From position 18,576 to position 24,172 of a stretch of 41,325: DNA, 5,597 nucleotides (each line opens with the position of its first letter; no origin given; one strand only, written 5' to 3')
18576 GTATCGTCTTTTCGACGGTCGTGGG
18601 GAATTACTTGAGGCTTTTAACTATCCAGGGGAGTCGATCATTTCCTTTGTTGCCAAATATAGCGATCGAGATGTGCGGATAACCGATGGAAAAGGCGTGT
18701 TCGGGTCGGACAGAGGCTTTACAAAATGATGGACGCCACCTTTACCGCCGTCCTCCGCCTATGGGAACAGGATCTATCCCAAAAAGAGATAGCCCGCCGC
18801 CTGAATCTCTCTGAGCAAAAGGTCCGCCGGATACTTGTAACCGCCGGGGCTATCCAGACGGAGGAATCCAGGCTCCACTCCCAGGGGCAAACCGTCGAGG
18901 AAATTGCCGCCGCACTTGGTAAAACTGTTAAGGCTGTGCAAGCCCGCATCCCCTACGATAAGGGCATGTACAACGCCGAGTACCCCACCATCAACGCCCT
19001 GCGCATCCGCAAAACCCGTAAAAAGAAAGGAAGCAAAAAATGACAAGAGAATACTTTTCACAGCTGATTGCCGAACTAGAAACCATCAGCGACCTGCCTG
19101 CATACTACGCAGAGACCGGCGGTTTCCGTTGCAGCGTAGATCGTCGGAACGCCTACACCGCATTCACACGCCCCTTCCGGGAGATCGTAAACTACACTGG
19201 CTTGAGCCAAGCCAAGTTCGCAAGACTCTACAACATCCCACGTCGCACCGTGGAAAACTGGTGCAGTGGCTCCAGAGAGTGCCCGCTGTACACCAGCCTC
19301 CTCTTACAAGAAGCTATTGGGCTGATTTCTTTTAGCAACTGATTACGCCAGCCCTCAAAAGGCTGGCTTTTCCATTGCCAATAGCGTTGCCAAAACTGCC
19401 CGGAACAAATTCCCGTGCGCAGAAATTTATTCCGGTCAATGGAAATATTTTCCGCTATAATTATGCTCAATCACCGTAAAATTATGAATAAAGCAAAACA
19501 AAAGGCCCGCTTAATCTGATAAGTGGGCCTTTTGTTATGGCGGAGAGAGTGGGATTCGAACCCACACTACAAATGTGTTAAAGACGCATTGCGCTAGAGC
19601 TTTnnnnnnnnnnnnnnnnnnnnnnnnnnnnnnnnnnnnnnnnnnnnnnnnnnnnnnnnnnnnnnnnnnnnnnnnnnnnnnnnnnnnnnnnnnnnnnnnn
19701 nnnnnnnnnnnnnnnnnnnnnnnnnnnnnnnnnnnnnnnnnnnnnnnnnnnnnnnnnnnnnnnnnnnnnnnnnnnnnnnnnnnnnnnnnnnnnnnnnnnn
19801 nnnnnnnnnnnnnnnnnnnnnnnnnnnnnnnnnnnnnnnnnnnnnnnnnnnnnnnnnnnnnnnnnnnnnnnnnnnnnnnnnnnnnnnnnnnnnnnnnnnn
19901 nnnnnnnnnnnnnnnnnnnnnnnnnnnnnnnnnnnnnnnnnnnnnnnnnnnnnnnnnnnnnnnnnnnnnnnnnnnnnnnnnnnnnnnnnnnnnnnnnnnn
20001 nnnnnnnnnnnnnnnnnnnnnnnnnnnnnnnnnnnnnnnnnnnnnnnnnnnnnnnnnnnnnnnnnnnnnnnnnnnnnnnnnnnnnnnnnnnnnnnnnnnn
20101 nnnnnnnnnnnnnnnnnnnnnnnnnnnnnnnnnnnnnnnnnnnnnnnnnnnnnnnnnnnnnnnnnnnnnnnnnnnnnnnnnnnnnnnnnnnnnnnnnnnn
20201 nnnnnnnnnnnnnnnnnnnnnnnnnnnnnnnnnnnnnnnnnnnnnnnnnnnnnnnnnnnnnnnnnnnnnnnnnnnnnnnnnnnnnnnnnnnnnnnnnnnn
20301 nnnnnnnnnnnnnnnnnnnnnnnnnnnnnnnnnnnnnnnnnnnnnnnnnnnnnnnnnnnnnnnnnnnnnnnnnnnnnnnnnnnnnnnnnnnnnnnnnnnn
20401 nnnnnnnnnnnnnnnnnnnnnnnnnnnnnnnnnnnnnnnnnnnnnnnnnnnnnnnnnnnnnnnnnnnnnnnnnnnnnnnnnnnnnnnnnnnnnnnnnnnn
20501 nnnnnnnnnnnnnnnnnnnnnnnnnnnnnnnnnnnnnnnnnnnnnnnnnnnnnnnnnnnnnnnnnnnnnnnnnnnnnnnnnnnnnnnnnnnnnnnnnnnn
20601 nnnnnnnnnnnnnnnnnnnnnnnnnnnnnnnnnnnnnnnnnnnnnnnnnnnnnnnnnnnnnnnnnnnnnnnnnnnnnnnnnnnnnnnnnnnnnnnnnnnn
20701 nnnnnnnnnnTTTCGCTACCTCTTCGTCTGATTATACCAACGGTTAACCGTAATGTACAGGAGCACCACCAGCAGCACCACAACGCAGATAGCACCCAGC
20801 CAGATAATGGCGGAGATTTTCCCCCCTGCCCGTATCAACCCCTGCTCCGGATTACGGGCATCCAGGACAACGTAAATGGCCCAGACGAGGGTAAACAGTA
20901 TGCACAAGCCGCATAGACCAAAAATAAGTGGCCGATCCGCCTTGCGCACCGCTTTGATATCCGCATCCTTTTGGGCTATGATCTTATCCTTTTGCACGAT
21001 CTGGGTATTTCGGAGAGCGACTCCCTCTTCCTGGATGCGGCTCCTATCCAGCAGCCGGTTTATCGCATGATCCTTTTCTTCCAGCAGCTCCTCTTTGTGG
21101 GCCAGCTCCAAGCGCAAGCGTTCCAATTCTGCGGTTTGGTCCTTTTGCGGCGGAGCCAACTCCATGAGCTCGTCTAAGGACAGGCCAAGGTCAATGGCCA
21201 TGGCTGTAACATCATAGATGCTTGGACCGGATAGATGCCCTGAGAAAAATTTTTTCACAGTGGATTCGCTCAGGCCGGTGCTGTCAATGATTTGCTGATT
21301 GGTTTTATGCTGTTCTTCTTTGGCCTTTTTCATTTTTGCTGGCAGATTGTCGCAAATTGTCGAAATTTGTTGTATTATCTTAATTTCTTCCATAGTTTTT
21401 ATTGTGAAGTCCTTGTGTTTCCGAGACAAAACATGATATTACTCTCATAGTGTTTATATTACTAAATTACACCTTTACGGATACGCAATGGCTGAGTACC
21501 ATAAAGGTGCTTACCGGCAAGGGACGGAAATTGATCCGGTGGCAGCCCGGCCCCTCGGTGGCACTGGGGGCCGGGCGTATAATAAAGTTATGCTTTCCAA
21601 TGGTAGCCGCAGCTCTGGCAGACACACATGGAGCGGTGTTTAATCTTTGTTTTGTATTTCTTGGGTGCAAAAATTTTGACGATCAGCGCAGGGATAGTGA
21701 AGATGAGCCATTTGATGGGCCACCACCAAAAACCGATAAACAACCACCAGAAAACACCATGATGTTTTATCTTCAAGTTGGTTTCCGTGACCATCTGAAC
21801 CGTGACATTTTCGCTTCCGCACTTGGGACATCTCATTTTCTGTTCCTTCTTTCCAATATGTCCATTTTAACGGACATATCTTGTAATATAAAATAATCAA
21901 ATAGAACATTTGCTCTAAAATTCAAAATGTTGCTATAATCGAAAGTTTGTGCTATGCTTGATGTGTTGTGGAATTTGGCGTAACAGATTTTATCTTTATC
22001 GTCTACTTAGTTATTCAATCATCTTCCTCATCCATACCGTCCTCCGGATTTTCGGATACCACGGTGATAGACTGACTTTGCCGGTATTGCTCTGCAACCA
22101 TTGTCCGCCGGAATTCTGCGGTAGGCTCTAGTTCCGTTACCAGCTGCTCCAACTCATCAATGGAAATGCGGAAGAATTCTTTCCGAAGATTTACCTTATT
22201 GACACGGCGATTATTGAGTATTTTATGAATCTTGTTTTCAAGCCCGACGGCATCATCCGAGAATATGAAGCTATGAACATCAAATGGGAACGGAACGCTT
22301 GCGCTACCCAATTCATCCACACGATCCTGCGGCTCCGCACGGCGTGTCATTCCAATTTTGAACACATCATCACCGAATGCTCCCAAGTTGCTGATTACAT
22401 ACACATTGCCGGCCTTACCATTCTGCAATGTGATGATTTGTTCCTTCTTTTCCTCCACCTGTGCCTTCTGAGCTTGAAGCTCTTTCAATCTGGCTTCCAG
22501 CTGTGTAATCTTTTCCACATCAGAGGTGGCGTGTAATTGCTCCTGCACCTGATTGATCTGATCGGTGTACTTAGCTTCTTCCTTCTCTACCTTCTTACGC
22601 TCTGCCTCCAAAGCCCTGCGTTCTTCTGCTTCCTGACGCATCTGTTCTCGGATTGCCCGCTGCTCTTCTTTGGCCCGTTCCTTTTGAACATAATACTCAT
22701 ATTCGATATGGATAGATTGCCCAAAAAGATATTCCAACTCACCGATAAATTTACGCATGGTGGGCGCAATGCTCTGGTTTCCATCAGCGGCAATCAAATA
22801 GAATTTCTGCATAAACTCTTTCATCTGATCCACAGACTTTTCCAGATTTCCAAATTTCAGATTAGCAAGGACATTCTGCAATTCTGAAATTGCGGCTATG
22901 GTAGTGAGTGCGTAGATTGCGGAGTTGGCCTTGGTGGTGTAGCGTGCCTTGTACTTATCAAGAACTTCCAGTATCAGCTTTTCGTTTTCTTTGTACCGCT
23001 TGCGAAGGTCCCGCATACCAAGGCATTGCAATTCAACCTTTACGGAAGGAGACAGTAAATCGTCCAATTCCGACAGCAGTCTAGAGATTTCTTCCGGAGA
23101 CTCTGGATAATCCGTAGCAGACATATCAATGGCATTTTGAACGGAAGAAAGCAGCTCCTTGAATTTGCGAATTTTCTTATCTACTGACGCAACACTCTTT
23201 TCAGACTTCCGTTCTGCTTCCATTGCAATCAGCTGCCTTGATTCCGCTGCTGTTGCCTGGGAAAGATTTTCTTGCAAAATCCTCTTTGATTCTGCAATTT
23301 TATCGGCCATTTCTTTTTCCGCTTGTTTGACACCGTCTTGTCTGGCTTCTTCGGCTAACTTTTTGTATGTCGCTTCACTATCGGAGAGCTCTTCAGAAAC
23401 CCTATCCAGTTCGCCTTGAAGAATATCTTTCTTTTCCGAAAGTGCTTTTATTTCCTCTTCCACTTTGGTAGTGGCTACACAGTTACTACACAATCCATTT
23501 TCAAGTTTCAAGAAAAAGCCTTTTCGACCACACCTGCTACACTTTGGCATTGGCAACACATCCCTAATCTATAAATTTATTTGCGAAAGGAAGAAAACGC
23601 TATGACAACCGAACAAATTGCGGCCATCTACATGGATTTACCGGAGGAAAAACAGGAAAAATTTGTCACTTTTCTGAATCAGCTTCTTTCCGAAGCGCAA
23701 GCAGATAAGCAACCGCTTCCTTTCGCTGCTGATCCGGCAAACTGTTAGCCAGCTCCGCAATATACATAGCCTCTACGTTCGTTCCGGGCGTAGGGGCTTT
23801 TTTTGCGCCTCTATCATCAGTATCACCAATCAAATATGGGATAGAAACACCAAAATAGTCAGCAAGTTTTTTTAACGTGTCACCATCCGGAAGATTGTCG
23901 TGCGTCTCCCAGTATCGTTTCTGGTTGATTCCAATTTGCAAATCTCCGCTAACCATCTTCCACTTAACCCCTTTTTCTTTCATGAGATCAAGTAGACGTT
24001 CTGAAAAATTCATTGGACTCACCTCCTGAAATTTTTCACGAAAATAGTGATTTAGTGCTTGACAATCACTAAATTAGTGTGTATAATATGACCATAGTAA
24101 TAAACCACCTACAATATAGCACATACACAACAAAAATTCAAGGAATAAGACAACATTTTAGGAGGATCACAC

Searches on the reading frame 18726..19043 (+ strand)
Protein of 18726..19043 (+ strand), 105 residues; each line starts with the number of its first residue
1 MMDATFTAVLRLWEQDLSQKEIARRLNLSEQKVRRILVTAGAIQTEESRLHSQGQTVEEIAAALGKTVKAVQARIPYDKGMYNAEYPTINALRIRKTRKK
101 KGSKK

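Call 53: search_protein_families(library=pfam, proteins=[window:18726-19043:+], max_evalue=0.01)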
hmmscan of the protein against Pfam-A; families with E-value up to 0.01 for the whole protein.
window:18726-19043:+ (105 aa): 24 families
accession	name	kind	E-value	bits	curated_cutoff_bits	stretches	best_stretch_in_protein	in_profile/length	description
PF04545.22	Sigma70_r4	-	1.1e-09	38.1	24.1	1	13-40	17-44/50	Sigma-70, region 4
PF08281.18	Sigma70_r4_2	-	1.2e-09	38.1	25.7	1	15-35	25-45/54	Sigma-70, region 4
PF13384.12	HTH_23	-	3.6e-09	36.6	24.6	1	9-37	10-38/50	Homeodomain-like domain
PF00196.25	GerE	-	1.2e-07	31.7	23.5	1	8-33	9-34/57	Bacterial regulatory proteins, luxR family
PF13412.12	HTH_24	-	2.5e-07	30.6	21.9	1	15-37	16-38/48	Winged helix-turn-helix DNA-binding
PF13518.12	HTH_28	-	6.9e-07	29.7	25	1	8-36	5-32/52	Helix-turn-helix domain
PF13404.12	HTH_AsnC-type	-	1.9e-06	28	27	0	16-35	15-36/42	AsnC-type helix-turn-helix domain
PF13551.12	HTH_29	-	2.7e-06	27.8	28.1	1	9-37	4-33/64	Winged helix-turn helix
PF13936.12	HTH_38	-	4e-06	26.9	27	0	11-29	15-33/44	Helix-turn-helix domain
PF04539.22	Sigma70_r3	-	4.8e-06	27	25.3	0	19-37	23-41/78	Sigma-70 region 3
PF13542.12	HTH_Tnp_ISL3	-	8.1e-06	25.6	27.4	1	12-38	23-48/51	Helix-turn-helix domain of transposase family ISL3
PF14493.12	HTH_40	-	9.9e-05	23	27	0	9-38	5-34/89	Helix-turn-helix domain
PF04218.19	CENP-B_N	-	0.00082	19.4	21.2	1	9-37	15-43/53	CENP-B N-terminal DNA-binding domain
PF21476.4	PF0610-like_N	-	0.0025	18.4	33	0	12-37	10-35/50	PF0610-like, N-terminal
PF08279.18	HTH_11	-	0.0028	18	25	0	14-35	13-34/55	HTH domain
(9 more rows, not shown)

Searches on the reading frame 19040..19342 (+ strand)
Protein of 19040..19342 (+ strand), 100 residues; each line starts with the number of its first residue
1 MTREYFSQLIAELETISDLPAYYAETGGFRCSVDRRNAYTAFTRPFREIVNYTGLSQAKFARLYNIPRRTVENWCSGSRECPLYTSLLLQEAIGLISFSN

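Call 53: search_protein_families(library=pfam, proteins=[window:19040-19342:+], max_evalue=0.01)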
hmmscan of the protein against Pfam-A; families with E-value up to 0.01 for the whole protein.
window:19040-19342:+ (100 aa): 4 families
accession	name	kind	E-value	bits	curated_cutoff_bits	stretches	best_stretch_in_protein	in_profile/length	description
PF20432.4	Xre-like-HTH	-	0.0013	19.5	25.8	1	44-73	13-42/63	Antitoxin Xre-like helix-turn-helix domain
PF13518.12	HTH_28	-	0.0017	18.8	25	1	54-76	12-34/52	Helix-turn-helix domain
PF05225.22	HTH_psq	-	0.0022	18.1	20.4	1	53-72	14-34/45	helix-turn-helix, Psq domain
PF01381.28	HTH_3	-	0.003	18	23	1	54-94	9-49/55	Helix-turn-helix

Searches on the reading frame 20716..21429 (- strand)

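Call 53: search_protein_families(library=pfam, proteins=[window:20716-21429:-], max_evalue=0.01)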
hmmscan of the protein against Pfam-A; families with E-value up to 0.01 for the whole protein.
window:20716-21429:- (237 aa): 2 families
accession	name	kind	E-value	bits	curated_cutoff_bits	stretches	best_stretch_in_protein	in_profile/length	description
PF01381.28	HTH_3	-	0.00074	19.9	23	1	34-88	2-55/55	Helix-turn-helix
PF21928.1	XLF_CC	-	0.0044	17.3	27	0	114-130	29-45/53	XLF protein coiled-coil region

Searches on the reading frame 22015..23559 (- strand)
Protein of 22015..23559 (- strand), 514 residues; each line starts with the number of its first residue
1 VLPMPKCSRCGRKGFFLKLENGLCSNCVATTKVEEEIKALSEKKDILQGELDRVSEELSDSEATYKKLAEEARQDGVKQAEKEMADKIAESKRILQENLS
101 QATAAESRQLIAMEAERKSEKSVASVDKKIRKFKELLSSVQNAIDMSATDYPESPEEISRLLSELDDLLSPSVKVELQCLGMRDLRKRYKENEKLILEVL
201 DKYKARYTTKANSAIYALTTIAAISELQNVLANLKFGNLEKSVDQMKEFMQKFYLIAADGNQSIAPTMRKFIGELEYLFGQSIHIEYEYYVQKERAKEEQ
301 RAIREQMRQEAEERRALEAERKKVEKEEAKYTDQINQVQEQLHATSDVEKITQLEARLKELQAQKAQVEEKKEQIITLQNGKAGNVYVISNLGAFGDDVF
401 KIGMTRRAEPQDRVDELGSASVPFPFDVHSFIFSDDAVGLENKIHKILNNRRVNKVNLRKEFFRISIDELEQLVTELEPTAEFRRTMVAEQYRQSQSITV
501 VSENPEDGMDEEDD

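Call 53: search_protein_families(library=pfam, proteins=[window:22015-23559:-], max_evalue=0.01)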
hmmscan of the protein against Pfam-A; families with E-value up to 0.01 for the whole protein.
window:22015-23559:- (514 aa): 2 families
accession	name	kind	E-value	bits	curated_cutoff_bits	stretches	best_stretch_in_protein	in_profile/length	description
PF13455.12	MUG113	-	2.4e-18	66.9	22.3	1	400-475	1-71/73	Meiotically up-regulated gene 113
PF10544.15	T5orf172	-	7.1e-16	59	20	1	385-476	2-99/101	T5orf172 domain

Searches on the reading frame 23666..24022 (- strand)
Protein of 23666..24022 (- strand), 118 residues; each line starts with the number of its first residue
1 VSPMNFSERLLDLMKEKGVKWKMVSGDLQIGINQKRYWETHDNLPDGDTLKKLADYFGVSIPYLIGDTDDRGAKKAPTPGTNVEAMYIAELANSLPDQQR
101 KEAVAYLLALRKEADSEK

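Call 53: search_protein_families(library=pfam, proteins=[window:23666-24022:-], max_evalue=0.01)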
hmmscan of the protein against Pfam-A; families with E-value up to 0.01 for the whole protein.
window:23666-24022:- (118 aa): 2 families
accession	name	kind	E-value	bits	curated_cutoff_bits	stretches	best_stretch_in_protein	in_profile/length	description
PF01381.28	HTH_3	-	0.00069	20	23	1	15-64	6-55/55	Helix-turn-helix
PF12844.13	HTH_19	-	0.0021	18.4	30.2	1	8-65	2-59/64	Helix-turn-helix domain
